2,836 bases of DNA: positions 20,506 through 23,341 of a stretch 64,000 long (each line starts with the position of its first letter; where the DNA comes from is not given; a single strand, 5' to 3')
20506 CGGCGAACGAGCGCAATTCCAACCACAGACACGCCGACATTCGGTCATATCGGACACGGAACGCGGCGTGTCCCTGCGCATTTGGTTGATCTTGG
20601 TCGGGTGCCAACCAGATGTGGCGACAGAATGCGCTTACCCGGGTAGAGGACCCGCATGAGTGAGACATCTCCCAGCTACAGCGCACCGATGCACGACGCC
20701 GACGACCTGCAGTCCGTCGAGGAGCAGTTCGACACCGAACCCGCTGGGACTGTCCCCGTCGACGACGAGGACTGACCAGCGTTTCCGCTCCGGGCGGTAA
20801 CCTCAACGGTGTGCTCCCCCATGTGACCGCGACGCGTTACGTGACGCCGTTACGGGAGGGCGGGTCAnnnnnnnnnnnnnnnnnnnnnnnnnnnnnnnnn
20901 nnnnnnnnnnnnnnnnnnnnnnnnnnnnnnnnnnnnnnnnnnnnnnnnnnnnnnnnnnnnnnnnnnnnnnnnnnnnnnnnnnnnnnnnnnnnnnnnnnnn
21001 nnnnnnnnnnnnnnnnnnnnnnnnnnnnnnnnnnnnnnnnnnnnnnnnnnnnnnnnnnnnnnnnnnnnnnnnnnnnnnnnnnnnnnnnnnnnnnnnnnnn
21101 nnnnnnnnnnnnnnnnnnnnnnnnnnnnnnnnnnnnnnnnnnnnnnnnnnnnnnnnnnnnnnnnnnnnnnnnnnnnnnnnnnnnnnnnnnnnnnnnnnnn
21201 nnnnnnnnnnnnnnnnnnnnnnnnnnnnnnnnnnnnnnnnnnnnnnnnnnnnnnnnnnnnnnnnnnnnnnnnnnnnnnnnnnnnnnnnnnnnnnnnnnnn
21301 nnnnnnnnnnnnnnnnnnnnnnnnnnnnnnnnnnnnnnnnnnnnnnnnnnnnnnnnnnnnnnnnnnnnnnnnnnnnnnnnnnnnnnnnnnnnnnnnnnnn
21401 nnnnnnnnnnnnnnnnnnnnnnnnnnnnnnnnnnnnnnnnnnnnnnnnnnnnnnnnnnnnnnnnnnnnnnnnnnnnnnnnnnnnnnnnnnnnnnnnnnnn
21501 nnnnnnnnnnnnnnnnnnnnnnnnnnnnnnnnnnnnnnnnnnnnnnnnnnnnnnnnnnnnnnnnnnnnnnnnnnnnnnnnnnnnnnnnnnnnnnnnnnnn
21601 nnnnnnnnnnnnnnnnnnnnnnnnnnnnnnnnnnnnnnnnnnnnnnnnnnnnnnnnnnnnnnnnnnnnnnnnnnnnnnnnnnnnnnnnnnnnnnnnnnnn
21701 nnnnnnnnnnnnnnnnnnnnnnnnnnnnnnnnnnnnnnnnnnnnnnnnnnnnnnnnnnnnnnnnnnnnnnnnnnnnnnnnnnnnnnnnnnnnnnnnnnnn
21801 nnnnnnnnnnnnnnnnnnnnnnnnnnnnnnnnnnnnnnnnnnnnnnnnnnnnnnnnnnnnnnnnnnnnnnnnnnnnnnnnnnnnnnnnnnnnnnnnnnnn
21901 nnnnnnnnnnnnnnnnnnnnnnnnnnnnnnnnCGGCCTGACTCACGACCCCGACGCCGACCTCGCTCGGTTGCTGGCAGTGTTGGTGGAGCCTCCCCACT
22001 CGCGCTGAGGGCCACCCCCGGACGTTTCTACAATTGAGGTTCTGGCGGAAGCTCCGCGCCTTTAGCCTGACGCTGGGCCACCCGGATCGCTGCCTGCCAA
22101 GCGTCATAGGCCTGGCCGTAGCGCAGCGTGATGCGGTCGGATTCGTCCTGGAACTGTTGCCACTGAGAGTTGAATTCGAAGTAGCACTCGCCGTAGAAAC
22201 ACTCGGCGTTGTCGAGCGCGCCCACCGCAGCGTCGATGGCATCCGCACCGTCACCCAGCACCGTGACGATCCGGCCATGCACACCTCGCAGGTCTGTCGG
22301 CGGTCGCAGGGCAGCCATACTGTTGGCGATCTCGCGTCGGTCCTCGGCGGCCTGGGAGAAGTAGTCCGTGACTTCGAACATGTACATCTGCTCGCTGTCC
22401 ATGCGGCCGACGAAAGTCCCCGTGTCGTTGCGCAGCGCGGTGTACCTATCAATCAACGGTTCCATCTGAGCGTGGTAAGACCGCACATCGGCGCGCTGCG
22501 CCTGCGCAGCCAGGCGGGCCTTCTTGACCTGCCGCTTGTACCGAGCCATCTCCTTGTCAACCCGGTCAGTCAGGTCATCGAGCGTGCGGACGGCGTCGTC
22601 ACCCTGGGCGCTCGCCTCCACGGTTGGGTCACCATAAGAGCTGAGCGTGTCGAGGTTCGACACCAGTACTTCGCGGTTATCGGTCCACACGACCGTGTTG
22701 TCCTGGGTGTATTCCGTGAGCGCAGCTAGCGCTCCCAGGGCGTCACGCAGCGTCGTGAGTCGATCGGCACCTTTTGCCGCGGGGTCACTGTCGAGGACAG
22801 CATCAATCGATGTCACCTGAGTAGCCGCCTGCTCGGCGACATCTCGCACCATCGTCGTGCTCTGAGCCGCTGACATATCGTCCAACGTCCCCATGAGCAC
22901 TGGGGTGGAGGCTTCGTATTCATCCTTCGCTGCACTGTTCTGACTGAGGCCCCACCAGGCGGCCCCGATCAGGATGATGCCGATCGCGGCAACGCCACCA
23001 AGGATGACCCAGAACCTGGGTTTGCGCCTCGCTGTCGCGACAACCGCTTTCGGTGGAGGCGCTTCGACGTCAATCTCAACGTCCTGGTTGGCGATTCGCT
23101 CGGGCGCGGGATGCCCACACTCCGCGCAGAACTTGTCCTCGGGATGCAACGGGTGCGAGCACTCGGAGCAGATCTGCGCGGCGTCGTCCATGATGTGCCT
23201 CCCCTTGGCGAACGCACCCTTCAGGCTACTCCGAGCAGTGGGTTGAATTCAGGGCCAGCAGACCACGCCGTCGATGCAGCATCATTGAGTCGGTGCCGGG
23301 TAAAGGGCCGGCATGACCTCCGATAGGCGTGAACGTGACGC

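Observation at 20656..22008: HipA-like kinase + DUF3037 pair with 8-nt overlap, preceded by a 39-aa acidic micro-ORF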

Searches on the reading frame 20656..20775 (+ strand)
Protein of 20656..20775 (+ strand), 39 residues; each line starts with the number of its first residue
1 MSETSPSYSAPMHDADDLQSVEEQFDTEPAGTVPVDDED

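Call 3: search_protein_families(library=pfam, proteins=[window:20656-20775:+], max_evalue=0.1)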
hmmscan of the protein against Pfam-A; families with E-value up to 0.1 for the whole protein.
window:20656-20775:+ (39 aa): 0 families

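Call 4: search_protein_families(library=ncbifam, proteins=[window:20656-20775:+], max_evalue=0.1)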
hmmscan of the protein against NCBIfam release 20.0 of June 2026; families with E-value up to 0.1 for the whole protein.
window:20656-20775:+ (39 aa): 0 families
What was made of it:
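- On Canonical HipBA: No HTH protein is adjacent, and the micro-ORF has no family match (calls 3, 4).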

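Call 5: search_protein_families(library=padloc, proteins=[window:20656-20775:+], max_evalue=0.1)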
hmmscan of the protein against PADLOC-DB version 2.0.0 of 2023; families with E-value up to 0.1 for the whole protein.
window:20656-20775:+ (39 aa): 0 families
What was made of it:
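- It has no Pfam, NCBIfam or PADLOC match (calls 3-5).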

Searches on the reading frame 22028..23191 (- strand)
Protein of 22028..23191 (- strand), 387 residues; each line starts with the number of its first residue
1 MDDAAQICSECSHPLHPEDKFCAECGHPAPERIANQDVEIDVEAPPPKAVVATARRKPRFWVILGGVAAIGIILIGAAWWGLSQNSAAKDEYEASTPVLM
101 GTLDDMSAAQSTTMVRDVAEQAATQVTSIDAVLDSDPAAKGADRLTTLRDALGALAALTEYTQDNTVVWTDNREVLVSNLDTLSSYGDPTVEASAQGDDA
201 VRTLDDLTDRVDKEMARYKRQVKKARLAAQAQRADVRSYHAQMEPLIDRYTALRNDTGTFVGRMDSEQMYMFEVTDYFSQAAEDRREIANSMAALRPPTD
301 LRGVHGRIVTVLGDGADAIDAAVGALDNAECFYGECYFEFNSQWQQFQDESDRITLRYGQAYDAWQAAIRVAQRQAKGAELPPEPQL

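Call 3: search_protein_families(library=pfam, proteins=[window:22028-23191:-], max_evalue=0.1)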
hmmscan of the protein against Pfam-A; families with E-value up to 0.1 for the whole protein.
window:22028-23191:- (387 aa): 7 families
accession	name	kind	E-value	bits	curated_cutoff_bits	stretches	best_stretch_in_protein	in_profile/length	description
PF12773.13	DZR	-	0.00025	21.6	27.3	1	8-28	1-21/45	Double zinc ribbon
PF13248.11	Zn_ribbon_3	-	0.00031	20.5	27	1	7-28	4-25/26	zinc-ribbon domain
PF13240.11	Zn_Ribbon_1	-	0.0012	19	25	1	8-28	2-22/23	zinc-ribbon domain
PF18912.6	DZR_2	-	0.0024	18.1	27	1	3-32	19-49/56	Double zinc ribbon domain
PF17032.10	Zn_ribbon_15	-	0.016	16.5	28.9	1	3-26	50-73/73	zinc-ribbon family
PF07340.17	Herpes_IE1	-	0.016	14.9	27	1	176-242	35-101/382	Cytomegalovirus IE1 protein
PF14803.11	Zn_ribbon_Nudix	-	0.026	14.9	25.6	0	20-37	1-18/34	Nudix N-terminal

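Call 5: search_protein_families(library=padloc, proteins=[window:22028-23191:-], max_evalue=0.1)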
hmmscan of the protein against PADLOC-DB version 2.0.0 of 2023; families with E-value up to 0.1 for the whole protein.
window:22028-23191:- (387 aa): 1 family
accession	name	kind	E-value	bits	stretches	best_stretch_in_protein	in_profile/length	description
PDLC04040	PD-T4-6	-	0.0006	16.6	1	52-139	313-401/547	-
